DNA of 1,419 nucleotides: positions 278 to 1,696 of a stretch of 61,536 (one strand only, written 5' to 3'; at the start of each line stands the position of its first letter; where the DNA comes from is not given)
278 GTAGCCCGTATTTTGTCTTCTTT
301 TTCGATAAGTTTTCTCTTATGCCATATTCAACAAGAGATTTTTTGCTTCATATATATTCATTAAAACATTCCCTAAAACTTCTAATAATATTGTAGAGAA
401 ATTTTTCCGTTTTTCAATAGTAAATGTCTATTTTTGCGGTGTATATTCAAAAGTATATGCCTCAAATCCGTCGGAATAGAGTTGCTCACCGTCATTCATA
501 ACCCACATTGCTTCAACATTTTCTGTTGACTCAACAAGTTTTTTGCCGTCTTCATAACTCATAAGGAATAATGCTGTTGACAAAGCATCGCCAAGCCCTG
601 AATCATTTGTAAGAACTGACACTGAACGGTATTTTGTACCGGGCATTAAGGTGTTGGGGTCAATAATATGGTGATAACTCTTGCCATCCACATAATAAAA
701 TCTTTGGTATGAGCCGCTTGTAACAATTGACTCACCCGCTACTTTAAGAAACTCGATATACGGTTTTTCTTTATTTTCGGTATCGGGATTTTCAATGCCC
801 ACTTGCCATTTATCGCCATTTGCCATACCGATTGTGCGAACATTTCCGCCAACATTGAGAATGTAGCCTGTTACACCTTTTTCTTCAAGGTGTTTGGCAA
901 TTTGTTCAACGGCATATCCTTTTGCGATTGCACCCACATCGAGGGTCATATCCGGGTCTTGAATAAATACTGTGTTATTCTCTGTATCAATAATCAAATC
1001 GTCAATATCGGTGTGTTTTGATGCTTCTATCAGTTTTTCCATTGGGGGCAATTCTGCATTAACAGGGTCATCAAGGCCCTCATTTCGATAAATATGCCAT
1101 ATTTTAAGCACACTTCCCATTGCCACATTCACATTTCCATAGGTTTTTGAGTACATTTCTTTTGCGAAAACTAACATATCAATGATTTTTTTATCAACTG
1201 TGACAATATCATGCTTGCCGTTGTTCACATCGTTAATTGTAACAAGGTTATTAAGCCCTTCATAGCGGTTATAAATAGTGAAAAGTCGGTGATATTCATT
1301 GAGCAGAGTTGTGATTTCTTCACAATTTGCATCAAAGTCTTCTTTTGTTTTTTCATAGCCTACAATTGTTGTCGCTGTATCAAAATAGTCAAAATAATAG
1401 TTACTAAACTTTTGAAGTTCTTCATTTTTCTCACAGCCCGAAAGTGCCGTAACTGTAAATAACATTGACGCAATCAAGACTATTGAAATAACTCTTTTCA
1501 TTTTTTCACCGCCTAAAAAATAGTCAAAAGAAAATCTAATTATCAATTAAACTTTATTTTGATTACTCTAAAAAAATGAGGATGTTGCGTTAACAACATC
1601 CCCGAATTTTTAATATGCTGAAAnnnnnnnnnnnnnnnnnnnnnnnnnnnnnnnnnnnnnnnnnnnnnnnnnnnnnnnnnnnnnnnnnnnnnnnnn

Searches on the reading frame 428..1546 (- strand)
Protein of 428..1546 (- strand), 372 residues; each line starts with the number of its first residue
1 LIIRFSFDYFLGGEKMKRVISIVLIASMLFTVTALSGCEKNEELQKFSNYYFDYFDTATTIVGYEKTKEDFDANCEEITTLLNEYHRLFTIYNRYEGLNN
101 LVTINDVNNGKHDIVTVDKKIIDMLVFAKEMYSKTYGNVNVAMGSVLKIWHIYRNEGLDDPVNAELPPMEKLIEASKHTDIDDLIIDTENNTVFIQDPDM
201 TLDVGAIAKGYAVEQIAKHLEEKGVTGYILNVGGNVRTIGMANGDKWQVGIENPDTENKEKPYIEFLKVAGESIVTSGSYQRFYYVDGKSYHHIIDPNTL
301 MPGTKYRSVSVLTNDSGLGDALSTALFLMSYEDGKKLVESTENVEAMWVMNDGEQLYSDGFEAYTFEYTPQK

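Call 3: search_protein_families(library=pfam, proteins=[window:428-1546:-], max_evalue=1)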
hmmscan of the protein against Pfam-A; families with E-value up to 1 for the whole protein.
window:428-1546:- (372 aa): 1 family
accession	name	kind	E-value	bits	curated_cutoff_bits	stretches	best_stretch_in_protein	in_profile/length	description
PF02424.20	ApbE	-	1.7e-67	228.2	25.6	1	56-348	2-266/266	ApbE family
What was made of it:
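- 428..1501 (-): ApbE-family FAD:protein FMN transferase, itself a lipoprotein (lipobox LSGC). Pfam PF02424, E 1.7e-67 (call 3).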

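Call 4: search_protein_families(library=ncbifam, proteins=[window:428-1546:-], max_evalue=1)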
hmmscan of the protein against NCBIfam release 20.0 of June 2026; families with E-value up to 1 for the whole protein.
window:428-1546:- (372 aa): 4 families
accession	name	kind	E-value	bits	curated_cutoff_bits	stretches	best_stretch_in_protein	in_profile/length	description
NF007774.0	PRK10461.1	equivalog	2.7e-33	115.3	498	1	28-354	10-332/351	FAD:protein FMN transferase ApbE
TIGR00829.1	FRU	subfamily_domain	0.076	13.4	76.85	1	96-135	39-78/85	fructose PTS transporter subunit IIB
NF007319.0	PRK09810.1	equivalog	0.076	12.9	86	1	16-31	2-17/41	lipoprotein antitoxin entericidin A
NF038215.1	acineto_lipo_PV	hypoth_equivalog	0.15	11.9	33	1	20-46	3-26/55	NF038215 family lipoprotein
